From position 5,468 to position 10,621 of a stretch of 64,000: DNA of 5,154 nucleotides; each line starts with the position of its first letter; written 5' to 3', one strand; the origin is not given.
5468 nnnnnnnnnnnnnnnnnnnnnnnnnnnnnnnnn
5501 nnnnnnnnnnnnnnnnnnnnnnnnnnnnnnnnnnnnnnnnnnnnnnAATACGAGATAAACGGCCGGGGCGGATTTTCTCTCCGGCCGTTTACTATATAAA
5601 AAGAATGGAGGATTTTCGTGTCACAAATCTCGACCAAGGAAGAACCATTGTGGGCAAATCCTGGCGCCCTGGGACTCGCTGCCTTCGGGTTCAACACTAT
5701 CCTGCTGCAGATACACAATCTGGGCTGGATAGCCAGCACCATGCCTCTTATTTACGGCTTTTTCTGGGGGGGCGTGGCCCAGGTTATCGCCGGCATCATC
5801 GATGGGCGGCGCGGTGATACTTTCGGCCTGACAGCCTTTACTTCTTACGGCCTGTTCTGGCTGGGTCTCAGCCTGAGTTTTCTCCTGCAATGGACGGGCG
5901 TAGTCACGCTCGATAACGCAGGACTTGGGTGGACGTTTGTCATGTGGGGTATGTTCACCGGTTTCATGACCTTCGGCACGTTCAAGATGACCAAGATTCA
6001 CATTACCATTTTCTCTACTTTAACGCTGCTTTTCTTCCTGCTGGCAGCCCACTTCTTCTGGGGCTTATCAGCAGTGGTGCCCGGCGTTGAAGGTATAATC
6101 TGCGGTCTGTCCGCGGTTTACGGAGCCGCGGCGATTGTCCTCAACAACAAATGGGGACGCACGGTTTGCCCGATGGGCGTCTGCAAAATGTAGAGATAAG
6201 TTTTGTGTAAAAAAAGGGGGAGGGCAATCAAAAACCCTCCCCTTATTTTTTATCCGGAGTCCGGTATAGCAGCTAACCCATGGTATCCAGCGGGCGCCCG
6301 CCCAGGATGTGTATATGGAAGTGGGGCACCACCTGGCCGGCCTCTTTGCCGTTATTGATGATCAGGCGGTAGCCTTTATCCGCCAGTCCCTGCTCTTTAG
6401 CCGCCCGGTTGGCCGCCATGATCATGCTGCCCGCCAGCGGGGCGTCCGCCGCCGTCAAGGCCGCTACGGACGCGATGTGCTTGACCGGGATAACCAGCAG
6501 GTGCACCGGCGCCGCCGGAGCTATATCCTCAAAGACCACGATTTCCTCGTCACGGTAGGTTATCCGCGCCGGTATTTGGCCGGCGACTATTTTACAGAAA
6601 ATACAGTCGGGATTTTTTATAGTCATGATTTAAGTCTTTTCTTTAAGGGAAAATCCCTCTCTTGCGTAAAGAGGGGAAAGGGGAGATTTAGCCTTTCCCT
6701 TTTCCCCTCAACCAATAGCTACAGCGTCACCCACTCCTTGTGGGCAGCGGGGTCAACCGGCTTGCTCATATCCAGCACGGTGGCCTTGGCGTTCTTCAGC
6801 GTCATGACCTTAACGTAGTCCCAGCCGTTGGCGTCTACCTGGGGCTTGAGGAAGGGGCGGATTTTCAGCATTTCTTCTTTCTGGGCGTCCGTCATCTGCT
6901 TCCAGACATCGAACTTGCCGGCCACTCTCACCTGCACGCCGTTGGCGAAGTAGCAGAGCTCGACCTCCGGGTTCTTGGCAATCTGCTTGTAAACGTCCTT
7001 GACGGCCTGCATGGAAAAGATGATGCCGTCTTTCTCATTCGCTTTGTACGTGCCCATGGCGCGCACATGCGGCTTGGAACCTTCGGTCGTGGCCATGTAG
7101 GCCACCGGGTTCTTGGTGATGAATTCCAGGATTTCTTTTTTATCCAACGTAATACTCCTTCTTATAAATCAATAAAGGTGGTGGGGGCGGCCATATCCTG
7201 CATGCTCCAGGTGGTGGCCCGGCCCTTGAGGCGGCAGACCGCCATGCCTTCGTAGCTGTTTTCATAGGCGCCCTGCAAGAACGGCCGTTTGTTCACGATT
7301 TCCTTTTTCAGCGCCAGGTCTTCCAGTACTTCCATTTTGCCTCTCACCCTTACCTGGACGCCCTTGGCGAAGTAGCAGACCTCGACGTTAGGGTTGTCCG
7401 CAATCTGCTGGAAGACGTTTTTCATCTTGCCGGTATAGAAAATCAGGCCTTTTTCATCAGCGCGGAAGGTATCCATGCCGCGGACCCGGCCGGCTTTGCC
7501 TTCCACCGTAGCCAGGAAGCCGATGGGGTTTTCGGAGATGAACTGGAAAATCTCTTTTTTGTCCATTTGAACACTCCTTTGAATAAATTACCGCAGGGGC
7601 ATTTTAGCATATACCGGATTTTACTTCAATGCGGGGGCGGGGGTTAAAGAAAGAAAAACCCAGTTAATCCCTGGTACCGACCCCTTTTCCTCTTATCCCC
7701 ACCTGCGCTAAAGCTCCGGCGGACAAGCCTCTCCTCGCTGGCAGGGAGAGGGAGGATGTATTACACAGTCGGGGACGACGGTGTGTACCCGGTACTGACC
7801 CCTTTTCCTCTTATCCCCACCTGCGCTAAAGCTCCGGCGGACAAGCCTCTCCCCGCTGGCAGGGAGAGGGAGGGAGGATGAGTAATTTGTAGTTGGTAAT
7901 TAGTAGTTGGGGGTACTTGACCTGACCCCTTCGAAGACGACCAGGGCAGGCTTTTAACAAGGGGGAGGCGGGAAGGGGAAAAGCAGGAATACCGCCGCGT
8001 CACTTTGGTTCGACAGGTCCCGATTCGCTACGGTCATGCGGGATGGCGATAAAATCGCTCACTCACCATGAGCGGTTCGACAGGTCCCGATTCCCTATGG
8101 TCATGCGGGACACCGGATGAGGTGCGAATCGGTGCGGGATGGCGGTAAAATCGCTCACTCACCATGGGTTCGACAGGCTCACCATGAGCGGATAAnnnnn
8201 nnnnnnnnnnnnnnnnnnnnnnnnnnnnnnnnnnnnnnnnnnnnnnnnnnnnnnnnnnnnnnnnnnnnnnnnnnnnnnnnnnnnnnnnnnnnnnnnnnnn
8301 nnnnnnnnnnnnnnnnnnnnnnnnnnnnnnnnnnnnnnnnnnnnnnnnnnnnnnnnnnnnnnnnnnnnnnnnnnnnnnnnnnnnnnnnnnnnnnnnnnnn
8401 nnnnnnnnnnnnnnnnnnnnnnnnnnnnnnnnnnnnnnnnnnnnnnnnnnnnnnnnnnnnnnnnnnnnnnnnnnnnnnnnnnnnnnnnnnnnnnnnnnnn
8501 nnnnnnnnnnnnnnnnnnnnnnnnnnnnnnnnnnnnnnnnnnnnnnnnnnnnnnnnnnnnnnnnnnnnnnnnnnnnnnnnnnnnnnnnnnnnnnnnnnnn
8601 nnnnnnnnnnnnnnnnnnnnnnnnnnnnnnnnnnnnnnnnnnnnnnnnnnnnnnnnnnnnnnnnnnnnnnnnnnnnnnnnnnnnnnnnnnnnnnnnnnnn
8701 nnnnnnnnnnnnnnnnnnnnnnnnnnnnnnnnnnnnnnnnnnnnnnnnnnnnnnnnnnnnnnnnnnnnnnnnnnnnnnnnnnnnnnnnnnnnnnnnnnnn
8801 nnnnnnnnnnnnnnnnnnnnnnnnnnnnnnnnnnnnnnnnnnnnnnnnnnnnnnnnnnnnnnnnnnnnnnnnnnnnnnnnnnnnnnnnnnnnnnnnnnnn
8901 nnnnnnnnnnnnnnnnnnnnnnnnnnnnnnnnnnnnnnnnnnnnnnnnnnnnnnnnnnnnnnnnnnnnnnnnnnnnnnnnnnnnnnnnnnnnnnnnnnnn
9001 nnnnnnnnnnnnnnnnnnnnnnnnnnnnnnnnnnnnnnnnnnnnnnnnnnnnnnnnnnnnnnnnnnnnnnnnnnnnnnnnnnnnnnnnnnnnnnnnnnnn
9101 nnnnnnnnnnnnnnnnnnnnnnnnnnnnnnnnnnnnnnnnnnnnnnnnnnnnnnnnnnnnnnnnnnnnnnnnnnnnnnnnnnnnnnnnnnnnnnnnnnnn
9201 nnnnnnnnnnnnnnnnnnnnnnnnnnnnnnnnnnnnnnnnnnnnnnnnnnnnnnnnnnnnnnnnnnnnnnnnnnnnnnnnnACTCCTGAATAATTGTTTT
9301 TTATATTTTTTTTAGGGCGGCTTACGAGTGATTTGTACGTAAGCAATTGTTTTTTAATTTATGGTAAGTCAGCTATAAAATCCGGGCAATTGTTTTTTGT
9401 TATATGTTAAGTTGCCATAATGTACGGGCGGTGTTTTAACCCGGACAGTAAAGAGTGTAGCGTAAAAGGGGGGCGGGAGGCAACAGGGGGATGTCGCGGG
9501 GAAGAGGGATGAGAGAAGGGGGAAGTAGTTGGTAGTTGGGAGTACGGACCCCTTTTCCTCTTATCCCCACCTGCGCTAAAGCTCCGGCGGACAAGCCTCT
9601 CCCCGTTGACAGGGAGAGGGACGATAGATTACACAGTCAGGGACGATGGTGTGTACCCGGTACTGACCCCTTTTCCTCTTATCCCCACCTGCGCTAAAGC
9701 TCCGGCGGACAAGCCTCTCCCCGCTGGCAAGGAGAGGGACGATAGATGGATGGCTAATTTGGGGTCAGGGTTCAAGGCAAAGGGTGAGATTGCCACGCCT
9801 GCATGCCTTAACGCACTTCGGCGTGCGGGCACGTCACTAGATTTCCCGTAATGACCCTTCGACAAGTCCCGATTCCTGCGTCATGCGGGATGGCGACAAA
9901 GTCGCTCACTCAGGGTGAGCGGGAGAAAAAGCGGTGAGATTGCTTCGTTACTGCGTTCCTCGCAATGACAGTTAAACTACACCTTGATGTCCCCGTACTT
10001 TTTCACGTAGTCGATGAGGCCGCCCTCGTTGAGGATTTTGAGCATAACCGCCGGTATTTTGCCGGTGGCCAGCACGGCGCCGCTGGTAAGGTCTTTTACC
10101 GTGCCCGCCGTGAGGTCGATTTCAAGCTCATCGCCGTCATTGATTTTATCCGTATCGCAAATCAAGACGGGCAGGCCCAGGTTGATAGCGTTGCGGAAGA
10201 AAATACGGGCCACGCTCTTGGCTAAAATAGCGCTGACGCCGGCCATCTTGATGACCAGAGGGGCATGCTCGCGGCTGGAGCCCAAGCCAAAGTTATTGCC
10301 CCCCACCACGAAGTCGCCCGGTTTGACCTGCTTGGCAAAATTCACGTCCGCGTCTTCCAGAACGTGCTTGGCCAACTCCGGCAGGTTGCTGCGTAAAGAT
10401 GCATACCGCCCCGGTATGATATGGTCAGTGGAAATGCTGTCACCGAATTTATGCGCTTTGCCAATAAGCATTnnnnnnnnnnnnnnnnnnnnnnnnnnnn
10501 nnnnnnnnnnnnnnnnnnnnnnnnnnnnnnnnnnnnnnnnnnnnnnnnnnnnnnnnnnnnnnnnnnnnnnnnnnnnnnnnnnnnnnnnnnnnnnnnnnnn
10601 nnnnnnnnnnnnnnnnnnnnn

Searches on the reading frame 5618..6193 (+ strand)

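Call 62: search_protein_families(library=pfam, proteins=[window:5618-6193:+], max_evalue=0.00001)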
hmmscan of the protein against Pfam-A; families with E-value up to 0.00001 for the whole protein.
window:5618-6193:+ (191 aa): 1 family
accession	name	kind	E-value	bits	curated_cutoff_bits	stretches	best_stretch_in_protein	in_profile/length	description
PF01184.24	Gpr1_Fun34_YaaH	-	5.5e-25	88.6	25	1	11-178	16-194/207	GPR1/FUN34/yaaH family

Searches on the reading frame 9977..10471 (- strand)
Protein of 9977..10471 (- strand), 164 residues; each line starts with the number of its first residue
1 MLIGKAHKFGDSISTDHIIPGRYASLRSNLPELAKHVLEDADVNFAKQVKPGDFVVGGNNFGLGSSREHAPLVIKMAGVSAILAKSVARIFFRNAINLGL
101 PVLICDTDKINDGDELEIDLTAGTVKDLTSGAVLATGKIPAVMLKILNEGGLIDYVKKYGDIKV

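Call 62: search_protein_families(library=pfam, proteins=[window:9977-10471:-], max_evalue=0.00001)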
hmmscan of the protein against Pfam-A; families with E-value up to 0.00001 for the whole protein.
window:9977-10471:- (164 aa): 2 families
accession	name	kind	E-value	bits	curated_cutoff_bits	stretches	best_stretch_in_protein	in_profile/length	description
PF00694.25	Aconitase_C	-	7.3e-15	55.9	22.8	1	50-100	72-123/131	Aconitase C-terminal domain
PF06434.19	Aconitase_2_N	-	1.2e-07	32.1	27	1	12-153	9-167/204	Aconitate hydratase 2 N-terminus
